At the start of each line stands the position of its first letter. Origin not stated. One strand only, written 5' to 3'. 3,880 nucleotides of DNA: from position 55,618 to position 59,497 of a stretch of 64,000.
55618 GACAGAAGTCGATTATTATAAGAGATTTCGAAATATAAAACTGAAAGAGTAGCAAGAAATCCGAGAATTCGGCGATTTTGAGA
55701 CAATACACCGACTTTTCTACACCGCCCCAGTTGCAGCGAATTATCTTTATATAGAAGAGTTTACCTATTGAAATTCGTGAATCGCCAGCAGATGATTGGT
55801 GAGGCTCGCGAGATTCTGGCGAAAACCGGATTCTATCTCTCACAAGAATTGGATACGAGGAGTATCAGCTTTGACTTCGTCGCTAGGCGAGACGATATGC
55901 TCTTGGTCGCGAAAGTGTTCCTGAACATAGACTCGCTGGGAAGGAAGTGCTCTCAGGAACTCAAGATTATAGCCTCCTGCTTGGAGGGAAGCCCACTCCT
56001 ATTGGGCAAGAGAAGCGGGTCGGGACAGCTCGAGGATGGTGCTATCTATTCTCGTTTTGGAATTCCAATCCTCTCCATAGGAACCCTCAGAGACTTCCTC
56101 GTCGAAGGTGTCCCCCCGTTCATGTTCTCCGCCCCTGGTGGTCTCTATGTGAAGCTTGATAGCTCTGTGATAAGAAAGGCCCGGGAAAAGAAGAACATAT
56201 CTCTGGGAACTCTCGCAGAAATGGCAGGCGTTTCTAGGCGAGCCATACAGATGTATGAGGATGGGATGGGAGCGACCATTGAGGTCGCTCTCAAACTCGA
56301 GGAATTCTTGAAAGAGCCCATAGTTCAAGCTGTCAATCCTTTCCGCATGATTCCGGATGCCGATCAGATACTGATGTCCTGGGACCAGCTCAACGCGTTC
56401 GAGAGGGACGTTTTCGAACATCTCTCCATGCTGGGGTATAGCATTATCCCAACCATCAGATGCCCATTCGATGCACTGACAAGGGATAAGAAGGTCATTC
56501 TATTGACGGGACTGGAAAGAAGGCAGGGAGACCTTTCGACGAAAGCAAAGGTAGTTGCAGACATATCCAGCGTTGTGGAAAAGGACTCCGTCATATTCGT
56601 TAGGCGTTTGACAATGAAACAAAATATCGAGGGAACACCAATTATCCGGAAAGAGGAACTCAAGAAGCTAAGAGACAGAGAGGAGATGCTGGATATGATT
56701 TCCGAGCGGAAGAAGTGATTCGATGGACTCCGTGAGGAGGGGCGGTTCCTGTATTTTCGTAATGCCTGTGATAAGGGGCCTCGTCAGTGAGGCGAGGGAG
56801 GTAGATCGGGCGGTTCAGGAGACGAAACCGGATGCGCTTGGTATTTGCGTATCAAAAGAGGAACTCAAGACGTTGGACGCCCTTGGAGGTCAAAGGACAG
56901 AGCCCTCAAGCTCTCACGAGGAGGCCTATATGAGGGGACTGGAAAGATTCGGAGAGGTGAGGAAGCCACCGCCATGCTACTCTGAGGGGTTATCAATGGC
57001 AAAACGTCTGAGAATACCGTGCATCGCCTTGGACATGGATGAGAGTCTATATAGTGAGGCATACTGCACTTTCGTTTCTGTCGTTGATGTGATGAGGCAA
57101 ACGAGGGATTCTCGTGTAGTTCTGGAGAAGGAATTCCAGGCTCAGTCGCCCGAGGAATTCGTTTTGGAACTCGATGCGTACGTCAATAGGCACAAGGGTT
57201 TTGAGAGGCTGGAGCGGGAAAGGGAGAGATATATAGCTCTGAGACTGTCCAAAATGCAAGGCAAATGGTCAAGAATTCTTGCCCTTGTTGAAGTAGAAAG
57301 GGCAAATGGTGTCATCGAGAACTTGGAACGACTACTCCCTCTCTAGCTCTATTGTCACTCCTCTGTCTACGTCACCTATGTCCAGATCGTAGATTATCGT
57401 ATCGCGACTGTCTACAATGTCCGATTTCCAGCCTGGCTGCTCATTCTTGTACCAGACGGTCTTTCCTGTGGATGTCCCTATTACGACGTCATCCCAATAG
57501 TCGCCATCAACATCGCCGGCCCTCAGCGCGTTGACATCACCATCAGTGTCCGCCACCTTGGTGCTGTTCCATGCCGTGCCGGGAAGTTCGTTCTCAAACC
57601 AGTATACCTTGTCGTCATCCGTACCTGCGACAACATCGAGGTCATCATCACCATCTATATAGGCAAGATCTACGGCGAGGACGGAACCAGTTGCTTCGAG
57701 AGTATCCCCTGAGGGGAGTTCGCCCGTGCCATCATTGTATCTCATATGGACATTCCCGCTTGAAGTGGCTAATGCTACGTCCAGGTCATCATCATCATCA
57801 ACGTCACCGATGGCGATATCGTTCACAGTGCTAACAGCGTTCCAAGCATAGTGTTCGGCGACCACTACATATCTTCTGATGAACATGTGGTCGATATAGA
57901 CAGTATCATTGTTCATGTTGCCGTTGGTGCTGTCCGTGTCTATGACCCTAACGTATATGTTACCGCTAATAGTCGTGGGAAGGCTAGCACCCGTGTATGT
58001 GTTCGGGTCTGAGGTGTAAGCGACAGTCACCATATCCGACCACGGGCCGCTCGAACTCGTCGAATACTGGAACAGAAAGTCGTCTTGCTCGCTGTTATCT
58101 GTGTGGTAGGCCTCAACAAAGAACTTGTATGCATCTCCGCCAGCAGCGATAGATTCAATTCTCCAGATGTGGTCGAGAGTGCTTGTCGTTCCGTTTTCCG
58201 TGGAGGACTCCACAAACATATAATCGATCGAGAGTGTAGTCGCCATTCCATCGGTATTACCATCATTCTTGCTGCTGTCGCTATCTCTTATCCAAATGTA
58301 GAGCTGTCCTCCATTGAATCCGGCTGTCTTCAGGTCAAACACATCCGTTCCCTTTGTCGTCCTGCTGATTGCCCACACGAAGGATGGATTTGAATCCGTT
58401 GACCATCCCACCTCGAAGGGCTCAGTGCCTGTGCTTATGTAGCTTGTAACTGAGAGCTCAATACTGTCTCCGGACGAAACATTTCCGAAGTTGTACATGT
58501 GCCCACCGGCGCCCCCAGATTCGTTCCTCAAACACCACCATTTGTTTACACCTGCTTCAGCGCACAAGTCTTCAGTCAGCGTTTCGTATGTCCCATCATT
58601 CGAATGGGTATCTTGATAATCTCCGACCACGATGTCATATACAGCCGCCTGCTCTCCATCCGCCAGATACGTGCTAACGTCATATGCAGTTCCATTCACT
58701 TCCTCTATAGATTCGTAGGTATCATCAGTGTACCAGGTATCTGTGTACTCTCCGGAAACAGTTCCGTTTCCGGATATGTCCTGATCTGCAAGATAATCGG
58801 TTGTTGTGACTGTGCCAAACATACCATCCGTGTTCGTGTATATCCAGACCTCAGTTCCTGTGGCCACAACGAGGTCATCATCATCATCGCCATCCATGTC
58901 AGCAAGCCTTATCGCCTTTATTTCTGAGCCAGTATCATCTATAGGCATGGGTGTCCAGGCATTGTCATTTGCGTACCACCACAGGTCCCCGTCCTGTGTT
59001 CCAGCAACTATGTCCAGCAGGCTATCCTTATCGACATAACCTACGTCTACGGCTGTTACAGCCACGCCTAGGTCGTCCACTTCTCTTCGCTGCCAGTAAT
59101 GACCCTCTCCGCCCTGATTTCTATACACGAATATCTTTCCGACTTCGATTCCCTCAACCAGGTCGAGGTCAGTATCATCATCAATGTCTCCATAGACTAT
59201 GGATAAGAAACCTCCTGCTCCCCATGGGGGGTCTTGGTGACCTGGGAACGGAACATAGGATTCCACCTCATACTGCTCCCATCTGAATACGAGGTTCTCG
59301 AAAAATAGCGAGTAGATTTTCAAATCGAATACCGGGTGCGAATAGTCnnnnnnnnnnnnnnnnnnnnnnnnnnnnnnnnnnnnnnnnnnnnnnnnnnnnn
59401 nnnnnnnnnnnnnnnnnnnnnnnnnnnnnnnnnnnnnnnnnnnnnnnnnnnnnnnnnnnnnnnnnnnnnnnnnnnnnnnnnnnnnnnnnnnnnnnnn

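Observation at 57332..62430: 1270-aa FG-GAP beta-propeller protein with an archaeal type IV pilin (class III) signal peptide, divergently paired with a wHTH-AAA ATPase regulator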

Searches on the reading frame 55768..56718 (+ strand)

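Call 3: search_protein_families(library=pfam, proteins=[window:55768-56718:+], max_evalue=1)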
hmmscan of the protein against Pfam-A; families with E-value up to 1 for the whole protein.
window:55768-56718:+ (316 aa): 7 families
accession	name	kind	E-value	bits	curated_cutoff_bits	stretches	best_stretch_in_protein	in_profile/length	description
PF01381.28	HTH_3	-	1.2e-10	41.7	23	1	135-185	1-52/55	Helix-turn-helix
PF12844.13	HTH_19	-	7.6e-06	26.2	30.2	1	135-184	4-54/64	Helix-turn-helix domain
PF08279.18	HTH_11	-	0.0041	17.4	25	1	140-161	12-33/55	HTH domain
PF13413.12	HTH_25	-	0.0091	16.2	24.6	1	135-166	2-33/62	Helix-turn-helix domain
PF13560.12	HTH_31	-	0.044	14.5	27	1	135-166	6-37/64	Helix-turn-helix domain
PF03683.19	UPF0175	-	0.068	13.3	27.9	1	140-160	30-50/75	Uncharacterised protein family (UPF0175)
PF13411.12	MerR_1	-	0.18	12.4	21.6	1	145-165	2-22/69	MerR HTH family regulatory protein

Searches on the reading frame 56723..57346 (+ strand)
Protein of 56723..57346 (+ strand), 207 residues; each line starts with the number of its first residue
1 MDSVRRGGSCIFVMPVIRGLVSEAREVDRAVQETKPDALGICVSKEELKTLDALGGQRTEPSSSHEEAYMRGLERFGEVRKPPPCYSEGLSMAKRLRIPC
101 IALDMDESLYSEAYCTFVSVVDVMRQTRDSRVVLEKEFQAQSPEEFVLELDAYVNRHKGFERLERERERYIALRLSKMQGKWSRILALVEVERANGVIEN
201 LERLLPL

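Call 3: search_protein_families(library=pfam, proteins=[window:56723-57346:+], max_evalue=1)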
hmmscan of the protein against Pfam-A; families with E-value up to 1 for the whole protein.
window:56723-57346:+ (207 aa): 1 family
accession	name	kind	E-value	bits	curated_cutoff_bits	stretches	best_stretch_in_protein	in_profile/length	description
PF15275.11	PEHE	-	0.18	12.8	34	1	151-179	30-56/127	PEHE domain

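Call 74: search_solved_structures(query=window:56723-57343:+, max_evalue=10)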
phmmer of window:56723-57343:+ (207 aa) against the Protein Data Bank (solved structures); distinct sequences matched with E-value up to 10: 1.
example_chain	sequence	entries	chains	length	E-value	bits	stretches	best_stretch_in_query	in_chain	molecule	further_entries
3uek_A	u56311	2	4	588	1.5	11.9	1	36-102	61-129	Poly(ADP-ribose) glycohydrolase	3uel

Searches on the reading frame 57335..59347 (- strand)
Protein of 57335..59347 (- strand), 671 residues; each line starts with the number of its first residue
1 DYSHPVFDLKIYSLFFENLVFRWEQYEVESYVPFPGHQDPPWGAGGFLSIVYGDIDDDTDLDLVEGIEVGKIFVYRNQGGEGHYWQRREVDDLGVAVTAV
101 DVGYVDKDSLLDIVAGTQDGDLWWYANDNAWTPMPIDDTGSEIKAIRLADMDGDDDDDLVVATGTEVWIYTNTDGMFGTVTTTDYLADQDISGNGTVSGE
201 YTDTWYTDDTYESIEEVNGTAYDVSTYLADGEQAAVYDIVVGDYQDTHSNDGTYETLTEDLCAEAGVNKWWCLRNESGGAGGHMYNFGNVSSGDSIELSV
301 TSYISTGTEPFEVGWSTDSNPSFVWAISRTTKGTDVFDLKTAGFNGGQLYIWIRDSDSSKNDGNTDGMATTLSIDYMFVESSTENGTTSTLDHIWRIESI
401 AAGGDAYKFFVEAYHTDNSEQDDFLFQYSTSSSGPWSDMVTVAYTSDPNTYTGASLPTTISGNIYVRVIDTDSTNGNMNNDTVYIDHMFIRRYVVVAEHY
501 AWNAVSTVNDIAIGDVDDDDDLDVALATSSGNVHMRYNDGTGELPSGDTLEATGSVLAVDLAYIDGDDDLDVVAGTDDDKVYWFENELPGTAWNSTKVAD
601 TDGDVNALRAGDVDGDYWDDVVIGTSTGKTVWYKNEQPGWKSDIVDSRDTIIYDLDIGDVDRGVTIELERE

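Call 42: predict_structure(alignment_id=A1)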
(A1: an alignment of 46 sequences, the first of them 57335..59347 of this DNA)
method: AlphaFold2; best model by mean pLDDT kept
length: 671 residues; sequences in the alignment: 46
mean_pLDDT: 88.4   pTM: 0.77
mean pLDDT of the five models: 88.4, 87.5, 87.4, 86.1, 85.5
residues with pLDDT >= 90: 428; 70-90: 192; 50-70: 28; < 50: 23
segments of 3 or more residues with pLDDT < 50: 1-5, 360-364, 660-671
pLDDT, mean of each block of 10 residues (from residue 1): 52 87 88 71 84 88 92 89 89 93 91 96 92 92 96 93 97 90 97 93 96 94 86 92 88 89 66 73 94 93 91 93 93 90 96 77 61 94 88 96 92 87 88 83 89 86 94 84 97 94 95 93 96 95 92 96 88 97 88 92 96 86 97 91 93 83 41 32
secondary structure, 60 per line:
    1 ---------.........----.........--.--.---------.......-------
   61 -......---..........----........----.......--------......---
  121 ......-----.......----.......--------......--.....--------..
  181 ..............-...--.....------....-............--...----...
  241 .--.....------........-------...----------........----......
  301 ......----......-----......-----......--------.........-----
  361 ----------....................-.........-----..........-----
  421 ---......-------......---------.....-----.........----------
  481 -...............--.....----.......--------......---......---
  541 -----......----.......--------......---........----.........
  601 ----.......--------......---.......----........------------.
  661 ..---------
elements in order: E10-18 E23-31 E47-53 E62-67 E71-77 E85-92 E97-103 E112-117 E121-126 E132-138 E143-149 E158-163 E166-170 E179-194 E196-198 H201-204 E212-215 E217-228 E231-233 E238-241 H244-247 E255-262 E270-272 E283-290 E295-306 E311-316 E322-327 E333-338 E347-355 E371-390 E392-400 E406-415 E424-429 E437-442 E452-456 E462-470 E482-496 E499-503 E508-514 E523-528 E532-537 E546-551 E556-562 E571-576 E580-587 E592-600 E605-611 E620-625 E629-635 E640-647

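Call 95: fold_search(model_id=the predicted structure, library=pdb)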
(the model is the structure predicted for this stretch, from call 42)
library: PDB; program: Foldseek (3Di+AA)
matches with E <= 10: 1796; with E <= 0.001: 299
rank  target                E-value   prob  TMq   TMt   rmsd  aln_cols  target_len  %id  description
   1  5m2n                  2.3e-07  1.00  0.18  0.17  33.1       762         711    9  Crystal Structure of Elongator subunit Elp2 (released 2016-12-28)
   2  9n73_LR               2.4e-07  1.00  0.19  0.17  31.4       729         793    9  SSU processome maturation and disassembly, State G (released 2025-10-29)
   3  8ptx_B                2.5e-07  1.00  0.22  0.19  32.2       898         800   10  Cryo-EM structure of human Elp123 in complex with tRNA, acetyl-CoA, 5'-deoxyadenosine and methionine (released 2024-04-17)
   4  7mq8_LR               2.7e-07  1.00  0.18  0.16  32.9       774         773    9  Cryo-EM structure of the human SSU processome, state pre-A1 (released 2021-09-22)
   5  9n6z_LO               3.6e-07  1.00  0.18  0.15  31.8       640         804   10  SSU processome maturation and disassembly, State D (released 2025-11-05)
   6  6lqr_B1               4.2e-07  1.00  0.19  0.16  26.3       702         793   10  Cryo-EM structure of 90S small subunit preribosomes in transition states (State C) (released 2020-09-16)
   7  9n6v_LQ               5.0e-07  1.00  0.17  0.14  25.9       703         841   11  SSU processome maturation and disassembly, State A (released 2025-11-05)
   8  9a40_C                6.0e-07  1.00  0.20  0.13  29.1       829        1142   10  model of Cullin4 (released 2024-09-18)
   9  9n73_LO               6.3e-07  1.00  0.18  0.15  28.8       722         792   10  SSU processome maturation and disassembly, State G (released 2025-10-29)
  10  5o9z_w                6.6e-07  1.00  0.18  0.12  33.6       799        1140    8  Cryo-EM structure of a pre-catalytic human spliceosome primed for activation (B complex) (released 2017-08-16)
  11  6zx9_A                7.3e-07  1.00  0.19  0.12  28.9       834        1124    9  Crystal structure of SIV Vpr,fused to T4 lysozyme, isolated from moustached monkey, bound to human DDB1 and human DCAF (released 2021-07-21)
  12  9n6z_LQ               7.6e-07  1.00  0.18  0.15  26.0       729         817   10  SSU processome maturation and disassembly, State D (released 2025-11-05)
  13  6zue_A                7.6e-07  1.00  0.19  0.12  34.7       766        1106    9  Crystal structure of human DDB1 bound to human DCAF1 (amino acid residues 1046-1396) (released 2021-07-28)
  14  8avg_B                8.0e-07  1.00  0.19  0.18  33.0       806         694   10  Cryo-EM structure of mouse Elp123 with bound SAM (released 2022-12-07)
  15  8z9m_B                8.0e-07  1.00  0.16  0.11  30.5       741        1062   10  Cryo-EM structure of dimeric WDR11-FAM91A1 complex (released 2024-08-14)
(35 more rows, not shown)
